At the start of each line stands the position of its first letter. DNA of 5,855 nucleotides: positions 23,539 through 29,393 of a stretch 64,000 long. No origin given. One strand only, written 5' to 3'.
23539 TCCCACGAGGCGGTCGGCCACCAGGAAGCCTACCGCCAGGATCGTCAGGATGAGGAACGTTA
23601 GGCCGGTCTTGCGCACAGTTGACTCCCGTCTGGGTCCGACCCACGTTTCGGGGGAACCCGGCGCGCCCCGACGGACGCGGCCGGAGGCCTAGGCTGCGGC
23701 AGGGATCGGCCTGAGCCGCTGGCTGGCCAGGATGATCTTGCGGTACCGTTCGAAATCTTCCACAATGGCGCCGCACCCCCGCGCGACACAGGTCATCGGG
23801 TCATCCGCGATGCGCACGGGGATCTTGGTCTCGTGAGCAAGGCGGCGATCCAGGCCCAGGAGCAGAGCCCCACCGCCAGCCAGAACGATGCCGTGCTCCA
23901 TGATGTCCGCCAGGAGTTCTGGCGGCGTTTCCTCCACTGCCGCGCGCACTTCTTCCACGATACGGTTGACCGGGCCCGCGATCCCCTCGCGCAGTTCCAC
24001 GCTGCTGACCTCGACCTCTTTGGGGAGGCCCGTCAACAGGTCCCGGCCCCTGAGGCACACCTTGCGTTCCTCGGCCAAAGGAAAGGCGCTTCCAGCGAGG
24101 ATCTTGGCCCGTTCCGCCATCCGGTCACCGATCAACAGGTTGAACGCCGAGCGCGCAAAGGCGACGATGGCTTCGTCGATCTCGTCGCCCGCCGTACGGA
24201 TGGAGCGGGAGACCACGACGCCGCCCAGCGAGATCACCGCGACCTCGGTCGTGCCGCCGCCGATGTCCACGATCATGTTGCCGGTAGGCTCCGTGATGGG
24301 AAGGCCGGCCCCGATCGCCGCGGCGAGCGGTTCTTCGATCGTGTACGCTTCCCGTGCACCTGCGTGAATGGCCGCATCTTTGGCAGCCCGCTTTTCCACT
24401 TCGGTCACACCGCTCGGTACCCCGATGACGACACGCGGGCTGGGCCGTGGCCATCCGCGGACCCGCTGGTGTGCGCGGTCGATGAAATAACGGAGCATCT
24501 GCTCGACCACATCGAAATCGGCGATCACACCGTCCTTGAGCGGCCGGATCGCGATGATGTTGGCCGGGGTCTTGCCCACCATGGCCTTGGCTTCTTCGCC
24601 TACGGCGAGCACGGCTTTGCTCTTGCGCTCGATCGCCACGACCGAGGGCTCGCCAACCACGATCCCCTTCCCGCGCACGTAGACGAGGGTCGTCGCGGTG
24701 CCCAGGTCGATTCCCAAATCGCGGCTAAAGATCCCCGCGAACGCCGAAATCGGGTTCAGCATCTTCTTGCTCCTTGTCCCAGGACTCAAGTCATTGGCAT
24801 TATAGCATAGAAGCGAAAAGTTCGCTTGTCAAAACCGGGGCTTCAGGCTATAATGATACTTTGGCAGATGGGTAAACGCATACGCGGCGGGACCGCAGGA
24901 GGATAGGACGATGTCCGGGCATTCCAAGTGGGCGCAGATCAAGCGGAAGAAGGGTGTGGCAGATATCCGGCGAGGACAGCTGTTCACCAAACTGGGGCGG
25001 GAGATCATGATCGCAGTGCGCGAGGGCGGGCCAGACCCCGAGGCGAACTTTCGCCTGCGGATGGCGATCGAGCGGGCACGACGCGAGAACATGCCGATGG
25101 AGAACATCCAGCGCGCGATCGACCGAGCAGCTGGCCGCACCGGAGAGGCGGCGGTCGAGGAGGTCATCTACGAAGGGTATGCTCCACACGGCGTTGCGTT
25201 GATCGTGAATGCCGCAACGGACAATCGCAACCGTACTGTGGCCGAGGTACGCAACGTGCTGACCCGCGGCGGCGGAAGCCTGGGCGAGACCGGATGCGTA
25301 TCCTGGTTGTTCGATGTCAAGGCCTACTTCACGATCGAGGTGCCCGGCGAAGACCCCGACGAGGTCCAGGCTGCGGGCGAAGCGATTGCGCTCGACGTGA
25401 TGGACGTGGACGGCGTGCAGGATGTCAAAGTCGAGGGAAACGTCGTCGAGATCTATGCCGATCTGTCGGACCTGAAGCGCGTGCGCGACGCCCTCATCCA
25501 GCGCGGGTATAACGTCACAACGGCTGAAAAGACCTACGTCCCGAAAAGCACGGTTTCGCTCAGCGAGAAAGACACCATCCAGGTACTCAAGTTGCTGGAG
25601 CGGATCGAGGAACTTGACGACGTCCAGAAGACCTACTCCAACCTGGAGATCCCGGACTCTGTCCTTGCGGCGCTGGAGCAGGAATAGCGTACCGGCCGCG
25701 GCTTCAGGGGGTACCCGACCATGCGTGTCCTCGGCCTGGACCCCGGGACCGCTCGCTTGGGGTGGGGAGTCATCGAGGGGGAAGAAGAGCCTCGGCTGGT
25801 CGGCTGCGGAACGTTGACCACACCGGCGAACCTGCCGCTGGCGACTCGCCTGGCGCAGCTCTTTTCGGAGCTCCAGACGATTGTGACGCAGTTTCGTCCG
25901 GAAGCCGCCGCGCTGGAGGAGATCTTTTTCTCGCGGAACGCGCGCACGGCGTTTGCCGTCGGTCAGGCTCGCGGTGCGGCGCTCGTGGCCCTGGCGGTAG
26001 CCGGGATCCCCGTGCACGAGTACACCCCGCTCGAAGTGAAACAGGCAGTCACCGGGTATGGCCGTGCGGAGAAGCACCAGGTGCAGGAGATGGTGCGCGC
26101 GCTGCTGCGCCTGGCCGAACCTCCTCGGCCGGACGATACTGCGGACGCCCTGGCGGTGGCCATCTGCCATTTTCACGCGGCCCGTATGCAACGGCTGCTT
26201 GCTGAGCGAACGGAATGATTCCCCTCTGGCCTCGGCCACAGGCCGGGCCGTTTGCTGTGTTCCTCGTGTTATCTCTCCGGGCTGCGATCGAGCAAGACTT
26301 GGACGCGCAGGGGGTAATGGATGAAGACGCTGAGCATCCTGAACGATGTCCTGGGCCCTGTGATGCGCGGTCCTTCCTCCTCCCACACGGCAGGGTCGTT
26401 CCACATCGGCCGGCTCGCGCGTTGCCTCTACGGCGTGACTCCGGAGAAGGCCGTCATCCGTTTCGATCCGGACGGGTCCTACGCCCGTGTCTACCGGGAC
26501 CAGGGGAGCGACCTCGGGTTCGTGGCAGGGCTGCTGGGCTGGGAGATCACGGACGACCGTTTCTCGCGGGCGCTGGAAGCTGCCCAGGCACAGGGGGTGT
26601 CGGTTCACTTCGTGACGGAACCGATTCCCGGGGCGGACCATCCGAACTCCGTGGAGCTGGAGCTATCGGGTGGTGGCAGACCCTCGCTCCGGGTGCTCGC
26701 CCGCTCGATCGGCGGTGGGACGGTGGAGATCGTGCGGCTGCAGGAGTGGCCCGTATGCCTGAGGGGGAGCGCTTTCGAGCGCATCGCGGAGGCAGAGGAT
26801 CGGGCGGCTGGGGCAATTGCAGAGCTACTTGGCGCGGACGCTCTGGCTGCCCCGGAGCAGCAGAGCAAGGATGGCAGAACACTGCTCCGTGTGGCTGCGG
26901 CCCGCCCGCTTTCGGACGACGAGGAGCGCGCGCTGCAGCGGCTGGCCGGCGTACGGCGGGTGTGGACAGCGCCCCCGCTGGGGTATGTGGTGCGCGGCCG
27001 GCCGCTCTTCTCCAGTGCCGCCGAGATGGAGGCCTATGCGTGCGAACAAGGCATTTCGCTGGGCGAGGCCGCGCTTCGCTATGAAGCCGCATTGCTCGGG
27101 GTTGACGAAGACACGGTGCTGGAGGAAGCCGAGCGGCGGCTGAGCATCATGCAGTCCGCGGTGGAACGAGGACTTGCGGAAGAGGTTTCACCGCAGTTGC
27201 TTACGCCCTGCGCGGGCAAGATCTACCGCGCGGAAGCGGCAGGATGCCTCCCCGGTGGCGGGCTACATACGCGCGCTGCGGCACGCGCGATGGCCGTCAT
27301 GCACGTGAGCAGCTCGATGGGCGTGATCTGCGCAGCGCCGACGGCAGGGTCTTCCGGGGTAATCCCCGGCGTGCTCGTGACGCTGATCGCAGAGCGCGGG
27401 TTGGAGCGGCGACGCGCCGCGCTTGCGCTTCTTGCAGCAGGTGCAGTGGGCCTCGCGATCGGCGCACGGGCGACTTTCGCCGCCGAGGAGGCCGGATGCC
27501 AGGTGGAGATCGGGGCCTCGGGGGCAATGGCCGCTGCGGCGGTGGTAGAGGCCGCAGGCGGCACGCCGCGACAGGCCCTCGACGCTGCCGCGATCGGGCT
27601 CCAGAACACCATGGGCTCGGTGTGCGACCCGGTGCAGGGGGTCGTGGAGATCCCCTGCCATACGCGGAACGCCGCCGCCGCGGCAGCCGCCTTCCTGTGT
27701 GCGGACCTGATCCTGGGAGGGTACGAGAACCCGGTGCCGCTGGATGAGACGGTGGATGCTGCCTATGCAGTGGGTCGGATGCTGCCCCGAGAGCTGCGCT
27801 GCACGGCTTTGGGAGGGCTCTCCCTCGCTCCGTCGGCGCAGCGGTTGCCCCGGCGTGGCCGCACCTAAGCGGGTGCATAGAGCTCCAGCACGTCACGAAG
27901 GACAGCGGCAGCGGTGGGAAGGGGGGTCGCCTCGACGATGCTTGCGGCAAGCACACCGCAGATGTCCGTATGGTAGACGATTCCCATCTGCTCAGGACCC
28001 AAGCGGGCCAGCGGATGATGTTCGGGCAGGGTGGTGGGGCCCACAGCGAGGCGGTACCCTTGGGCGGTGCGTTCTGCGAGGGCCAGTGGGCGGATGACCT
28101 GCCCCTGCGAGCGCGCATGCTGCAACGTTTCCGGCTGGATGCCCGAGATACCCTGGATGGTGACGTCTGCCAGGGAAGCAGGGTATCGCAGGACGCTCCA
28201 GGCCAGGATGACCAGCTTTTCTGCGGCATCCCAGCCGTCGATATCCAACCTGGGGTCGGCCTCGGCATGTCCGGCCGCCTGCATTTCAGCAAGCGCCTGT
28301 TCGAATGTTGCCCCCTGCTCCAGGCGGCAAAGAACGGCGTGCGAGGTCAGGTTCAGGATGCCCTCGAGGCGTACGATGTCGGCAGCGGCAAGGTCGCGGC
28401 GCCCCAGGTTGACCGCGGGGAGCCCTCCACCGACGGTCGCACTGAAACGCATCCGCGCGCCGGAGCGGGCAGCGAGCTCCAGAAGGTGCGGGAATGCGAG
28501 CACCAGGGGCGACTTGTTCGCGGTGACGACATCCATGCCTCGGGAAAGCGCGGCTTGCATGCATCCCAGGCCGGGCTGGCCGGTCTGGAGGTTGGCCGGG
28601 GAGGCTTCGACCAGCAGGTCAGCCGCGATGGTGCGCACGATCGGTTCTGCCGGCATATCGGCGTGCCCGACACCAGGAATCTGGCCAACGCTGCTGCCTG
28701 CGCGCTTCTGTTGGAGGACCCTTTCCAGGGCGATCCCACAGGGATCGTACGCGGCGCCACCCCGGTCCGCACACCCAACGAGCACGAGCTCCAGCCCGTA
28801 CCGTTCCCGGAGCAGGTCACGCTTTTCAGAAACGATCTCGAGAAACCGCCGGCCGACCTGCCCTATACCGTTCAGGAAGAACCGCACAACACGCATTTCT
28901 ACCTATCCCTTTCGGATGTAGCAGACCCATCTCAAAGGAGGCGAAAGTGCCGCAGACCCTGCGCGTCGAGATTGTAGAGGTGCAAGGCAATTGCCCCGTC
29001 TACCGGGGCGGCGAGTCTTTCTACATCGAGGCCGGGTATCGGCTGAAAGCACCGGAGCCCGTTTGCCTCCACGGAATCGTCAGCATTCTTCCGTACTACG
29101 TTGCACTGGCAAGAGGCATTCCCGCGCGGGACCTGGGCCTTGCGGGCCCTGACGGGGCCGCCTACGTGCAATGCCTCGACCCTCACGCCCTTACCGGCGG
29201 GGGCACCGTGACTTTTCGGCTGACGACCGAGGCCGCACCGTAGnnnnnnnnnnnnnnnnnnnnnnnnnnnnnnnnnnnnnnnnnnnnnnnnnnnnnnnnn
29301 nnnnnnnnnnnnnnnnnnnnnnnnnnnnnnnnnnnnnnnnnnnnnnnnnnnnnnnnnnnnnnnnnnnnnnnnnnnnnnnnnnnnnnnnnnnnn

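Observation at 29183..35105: Glycan operon ending in a membrane-embedded aminopropyltransferase-fold protein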

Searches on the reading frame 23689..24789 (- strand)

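Call 17: search_protein_families(library=pfam, proteins=[window:23689-24789:-], max_evalue=0.001)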
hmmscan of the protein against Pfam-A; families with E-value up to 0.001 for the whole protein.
window:23689-24789:- (366 aa): 6 families
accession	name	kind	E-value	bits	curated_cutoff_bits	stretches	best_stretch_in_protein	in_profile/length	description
PF06723.19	MreB_Mbl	-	8.4e-139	462.4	27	1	23-349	2-325/327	MreB/Mbl protein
PF00022.25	Actin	-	2.4e-10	40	27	1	48-209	31-184/410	Actin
PF14450.12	FtsA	-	3e-10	41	31.8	1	173-330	2-112/127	Cell division protein FtsA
PF00012.26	HSP70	-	3.7e-10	39.1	20.6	1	119-217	135-239/599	Hsp70 protein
PF25216.1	Volactin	-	3.2e-07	30.6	35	1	52-339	50-317/321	Volactin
PF11104.14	PilM_2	-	7.7e-06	25.5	27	0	300-329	277-306/340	Type IV pilus assembly protein PilM;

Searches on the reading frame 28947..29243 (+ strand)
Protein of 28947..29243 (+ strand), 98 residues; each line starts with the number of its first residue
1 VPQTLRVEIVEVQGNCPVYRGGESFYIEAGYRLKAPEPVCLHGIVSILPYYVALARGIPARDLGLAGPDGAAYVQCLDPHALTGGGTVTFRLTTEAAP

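Call 90: search_protein_families(library=ncbifam, proteins=[window:28947-29243:+], max_evalue=0.01)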
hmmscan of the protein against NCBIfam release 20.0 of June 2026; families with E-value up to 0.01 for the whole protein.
window:28947-29243:+ (98 aa): 1 family
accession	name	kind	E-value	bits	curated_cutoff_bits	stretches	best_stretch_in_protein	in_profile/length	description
TIGR04076.1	TIGR04076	subfamily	1.2e-10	41.8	33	1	4-94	3-88/91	TIGR04076 family protein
